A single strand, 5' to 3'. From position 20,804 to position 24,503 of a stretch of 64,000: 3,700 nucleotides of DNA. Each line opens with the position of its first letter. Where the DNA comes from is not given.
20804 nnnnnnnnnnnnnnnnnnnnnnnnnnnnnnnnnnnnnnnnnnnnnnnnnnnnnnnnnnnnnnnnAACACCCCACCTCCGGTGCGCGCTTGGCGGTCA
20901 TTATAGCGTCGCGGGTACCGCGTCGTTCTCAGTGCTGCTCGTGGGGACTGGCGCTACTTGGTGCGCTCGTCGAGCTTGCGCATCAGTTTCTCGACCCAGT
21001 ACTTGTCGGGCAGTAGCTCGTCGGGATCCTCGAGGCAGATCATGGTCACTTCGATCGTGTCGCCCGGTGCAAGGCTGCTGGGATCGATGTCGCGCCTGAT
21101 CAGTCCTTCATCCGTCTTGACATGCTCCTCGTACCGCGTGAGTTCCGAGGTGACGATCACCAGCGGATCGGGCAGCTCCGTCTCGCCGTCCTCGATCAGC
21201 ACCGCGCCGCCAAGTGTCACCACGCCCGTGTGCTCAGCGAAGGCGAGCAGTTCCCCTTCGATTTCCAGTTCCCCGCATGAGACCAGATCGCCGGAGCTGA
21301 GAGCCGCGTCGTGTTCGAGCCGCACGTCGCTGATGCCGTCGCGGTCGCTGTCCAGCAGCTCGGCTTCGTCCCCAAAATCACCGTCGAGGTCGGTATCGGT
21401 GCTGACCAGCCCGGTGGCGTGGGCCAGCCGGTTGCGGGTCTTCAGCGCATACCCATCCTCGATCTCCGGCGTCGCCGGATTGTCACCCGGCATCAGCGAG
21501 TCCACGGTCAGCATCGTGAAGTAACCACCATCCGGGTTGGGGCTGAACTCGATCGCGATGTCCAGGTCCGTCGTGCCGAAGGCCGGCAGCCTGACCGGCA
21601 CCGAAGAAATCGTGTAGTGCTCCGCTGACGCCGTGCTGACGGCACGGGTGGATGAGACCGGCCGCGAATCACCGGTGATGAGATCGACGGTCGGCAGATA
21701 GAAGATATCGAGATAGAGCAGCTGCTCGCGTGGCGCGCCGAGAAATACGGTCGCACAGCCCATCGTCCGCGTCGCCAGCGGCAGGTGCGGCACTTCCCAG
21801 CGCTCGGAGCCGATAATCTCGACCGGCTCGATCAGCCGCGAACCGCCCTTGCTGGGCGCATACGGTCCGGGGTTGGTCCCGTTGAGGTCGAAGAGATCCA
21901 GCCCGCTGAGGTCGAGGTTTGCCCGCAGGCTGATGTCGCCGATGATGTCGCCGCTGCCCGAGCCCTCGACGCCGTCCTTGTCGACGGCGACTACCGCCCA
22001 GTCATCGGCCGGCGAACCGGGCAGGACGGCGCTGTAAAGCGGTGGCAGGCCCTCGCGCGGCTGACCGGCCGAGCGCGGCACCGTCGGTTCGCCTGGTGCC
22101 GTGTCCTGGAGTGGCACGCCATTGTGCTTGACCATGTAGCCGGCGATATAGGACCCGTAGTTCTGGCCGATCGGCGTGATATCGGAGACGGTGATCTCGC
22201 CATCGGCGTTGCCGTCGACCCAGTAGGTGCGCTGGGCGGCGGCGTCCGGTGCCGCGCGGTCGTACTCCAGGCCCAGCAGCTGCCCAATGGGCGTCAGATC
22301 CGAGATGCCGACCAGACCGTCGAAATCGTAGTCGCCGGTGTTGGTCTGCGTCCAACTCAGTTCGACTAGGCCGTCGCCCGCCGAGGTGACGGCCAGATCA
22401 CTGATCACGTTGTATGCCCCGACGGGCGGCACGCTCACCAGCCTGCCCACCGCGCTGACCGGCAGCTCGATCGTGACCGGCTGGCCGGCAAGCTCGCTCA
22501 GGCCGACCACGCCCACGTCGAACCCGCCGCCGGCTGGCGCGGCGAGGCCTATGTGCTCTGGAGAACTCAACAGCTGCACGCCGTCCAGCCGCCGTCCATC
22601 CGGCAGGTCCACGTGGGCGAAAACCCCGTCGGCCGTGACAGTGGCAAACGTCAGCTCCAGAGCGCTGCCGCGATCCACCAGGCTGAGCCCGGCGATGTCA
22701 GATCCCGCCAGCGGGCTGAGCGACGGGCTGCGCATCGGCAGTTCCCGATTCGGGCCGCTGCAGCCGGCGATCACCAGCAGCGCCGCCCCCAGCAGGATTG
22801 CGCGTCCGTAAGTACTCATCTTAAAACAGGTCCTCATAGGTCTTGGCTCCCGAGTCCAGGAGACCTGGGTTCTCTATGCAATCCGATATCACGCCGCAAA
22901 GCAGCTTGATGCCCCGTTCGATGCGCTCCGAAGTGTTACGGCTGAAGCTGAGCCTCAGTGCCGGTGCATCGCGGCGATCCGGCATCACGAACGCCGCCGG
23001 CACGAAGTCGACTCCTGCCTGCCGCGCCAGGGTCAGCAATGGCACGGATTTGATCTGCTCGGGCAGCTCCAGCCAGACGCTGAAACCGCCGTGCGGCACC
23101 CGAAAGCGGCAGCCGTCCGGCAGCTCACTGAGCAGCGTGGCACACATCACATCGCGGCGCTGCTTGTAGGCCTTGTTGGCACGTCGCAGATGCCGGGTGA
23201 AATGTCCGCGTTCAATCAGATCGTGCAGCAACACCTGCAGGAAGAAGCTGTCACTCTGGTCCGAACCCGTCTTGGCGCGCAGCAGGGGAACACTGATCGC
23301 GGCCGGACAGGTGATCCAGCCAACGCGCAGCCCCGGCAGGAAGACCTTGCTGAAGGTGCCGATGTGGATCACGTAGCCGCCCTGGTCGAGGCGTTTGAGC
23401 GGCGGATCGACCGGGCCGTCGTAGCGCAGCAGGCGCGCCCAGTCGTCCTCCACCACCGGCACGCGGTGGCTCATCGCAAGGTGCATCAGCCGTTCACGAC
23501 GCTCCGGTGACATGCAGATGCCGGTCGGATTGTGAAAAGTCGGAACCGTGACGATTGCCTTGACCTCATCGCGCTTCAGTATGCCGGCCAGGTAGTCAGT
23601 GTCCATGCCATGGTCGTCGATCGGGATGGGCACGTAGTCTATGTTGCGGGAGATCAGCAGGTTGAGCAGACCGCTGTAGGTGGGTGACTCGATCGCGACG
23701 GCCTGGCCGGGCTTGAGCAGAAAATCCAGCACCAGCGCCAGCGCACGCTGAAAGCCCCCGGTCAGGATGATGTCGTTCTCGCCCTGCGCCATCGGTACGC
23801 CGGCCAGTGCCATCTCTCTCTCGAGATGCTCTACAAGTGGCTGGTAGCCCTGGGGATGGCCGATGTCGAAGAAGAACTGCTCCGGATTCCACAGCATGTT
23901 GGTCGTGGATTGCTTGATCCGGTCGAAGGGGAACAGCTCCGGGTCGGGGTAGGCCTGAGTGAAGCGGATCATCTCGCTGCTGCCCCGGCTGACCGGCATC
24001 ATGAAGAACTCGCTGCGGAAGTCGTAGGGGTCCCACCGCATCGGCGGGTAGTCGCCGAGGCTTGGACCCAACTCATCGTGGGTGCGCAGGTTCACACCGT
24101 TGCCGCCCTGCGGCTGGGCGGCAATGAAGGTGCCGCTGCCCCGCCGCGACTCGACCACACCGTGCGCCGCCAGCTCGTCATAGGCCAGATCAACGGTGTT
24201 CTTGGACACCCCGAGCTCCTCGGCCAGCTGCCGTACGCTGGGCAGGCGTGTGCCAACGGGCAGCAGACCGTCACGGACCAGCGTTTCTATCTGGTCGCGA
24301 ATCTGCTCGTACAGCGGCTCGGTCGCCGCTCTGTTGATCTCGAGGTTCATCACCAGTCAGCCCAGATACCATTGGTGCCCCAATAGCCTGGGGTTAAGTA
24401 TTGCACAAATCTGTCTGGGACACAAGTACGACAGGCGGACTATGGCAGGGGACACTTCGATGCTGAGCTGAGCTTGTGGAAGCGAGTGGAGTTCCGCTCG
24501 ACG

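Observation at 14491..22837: Expanded array of modular surface lipoproteins (dockerin-like EF-hand pair, PKD, Asp-box-like propeller)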

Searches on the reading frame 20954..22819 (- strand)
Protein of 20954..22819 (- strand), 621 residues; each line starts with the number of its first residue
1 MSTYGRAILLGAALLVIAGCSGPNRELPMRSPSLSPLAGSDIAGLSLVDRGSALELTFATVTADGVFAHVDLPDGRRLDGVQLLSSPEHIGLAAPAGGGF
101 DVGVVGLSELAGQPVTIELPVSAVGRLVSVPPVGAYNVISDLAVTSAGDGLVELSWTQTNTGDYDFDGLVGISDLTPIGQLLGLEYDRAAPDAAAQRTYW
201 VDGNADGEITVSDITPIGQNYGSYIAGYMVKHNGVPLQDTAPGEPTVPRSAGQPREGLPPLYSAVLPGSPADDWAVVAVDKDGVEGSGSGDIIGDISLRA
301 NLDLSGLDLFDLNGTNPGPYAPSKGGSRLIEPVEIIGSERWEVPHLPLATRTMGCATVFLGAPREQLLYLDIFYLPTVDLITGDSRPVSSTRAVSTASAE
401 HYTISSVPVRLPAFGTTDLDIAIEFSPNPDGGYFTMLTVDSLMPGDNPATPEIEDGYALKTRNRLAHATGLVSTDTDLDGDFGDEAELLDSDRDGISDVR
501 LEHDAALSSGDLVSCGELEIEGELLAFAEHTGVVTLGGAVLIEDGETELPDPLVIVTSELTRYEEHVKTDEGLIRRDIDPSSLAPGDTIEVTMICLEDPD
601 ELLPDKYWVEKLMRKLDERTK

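Call 3: search_protein_families(library=pfam, proteins=[window:20954-22819:-], max_evalue=0.1)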
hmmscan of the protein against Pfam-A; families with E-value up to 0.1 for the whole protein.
window:20954-22819:- (621 aa): 0 families

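Call 29: search_protein_families(library=ncbifam, proteins=[window:20954-22819:-], max_evalue=0.1)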
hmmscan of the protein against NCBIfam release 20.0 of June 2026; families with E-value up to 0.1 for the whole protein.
window:20954-22819:- (621 aa): 0 families

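Call 65: find_homologous_proteins(query=window:20954-22819:-, max_evalue=0.001)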
Query window:20954-22819:- (621 aa): 27 proteins with E <= 0.001 among 8000 candidates.
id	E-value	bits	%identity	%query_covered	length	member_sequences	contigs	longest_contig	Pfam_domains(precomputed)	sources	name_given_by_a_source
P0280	0.0e+0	1372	100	100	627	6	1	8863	-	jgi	-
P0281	3.7e-247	840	62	100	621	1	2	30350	-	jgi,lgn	-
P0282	2.1e-236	804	61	100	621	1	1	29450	-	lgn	-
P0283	3.7e-211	721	54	100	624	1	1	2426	-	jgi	jgi:hypothetical protein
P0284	7.2e-207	707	54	100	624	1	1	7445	-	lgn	-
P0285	1.2e-203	696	54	99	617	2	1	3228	-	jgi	jgi:hypothetical protein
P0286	1.7e-175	603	50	99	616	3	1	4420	-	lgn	-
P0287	1.0e-165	571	49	97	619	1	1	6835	-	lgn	-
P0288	1.3e-155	538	63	63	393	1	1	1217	-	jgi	jgi:hypothetical protein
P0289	1.3e-134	468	51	76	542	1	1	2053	PF08734.18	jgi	-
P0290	2.8e-81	292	35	96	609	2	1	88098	-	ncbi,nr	ncbi:hypothetical protein KDL29_04525 [bacterium]|nr:hypothetical protein [bacterium]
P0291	3.6e-71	259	32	100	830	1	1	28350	PF18911.7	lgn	-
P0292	2.3e-70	256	36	74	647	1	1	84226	-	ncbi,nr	ncbi:hypothetical protein IT575_11960 [bacterium]|nr:hypothetical protein [bacterium]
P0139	1.0e-67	247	33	96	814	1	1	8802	PF00801.27,PF18911.7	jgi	-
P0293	4.1e-22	97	51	17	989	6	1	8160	-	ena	-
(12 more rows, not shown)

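Call 67: search_solved_structures(query=A7, max_evalue=1, show_alignments=0)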
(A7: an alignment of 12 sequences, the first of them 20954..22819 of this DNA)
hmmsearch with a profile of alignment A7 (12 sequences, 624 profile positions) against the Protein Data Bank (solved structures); distinct sequences matched with E-value up to 1: 2.
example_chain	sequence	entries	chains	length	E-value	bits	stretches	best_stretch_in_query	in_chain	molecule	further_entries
7vmx_A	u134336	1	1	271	0.28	12.5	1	495-566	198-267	Elongation factor Ts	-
4fl4_A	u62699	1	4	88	0.29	12.5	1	161-216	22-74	Glycoside hydrolase family 9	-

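Call 74: search_protein_families(library=phrogs, proteins=[window:20954-22819:-], max_evalue=0.001)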
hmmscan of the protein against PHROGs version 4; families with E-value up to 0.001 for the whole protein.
window:20954-22819:- (621 aa): 0 families

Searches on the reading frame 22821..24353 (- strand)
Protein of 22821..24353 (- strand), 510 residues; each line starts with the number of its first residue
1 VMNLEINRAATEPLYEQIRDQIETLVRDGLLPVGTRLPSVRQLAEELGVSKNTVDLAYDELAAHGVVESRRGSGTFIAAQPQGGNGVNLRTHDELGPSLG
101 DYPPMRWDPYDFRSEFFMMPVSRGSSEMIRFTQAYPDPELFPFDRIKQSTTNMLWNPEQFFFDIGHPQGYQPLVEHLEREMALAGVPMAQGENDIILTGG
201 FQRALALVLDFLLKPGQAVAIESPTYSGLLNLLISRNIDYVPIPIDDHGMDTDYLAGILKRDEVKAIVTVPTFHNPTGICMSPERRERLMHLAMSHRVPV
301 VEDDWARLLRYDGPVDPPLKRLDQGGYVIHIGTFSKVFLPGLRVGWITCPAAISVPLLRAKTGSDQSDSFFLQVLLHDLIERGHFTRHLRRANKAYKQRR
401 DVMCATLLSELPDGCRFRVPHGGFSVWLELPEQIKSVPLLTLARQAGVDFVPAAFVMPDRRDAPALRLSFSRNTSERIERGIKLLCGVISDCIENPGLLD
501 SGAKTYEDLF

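Call 75: search_protein_families(library=pfam, proteins=[window:22821-24353:-], max_evalue=0.001)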
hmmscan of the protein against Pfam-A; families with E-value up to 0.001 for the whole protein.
window:22821-24353:- (510 aa): 4 families
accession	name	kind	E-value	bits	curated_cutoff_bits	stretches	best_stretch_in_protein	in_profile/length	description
PF00155.27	Aminotran_1_2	-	8.1e-22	78.3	19.7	1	191-482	65-358/361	Aminotransferase class I and II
PF00392.27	GntR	-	2.3e-18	66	27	1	14-77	1-64/64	Bacterial regulatory proteins, gntR family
PF12897.13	Asp_aminotransf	-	7.6e-09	35.3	27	1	220-293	128-202/421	Aspartate amino-transferase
PF13730.12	HTH_36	-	0.00049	20.3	25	0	37-65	25-53/55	Helix-turn-helix domain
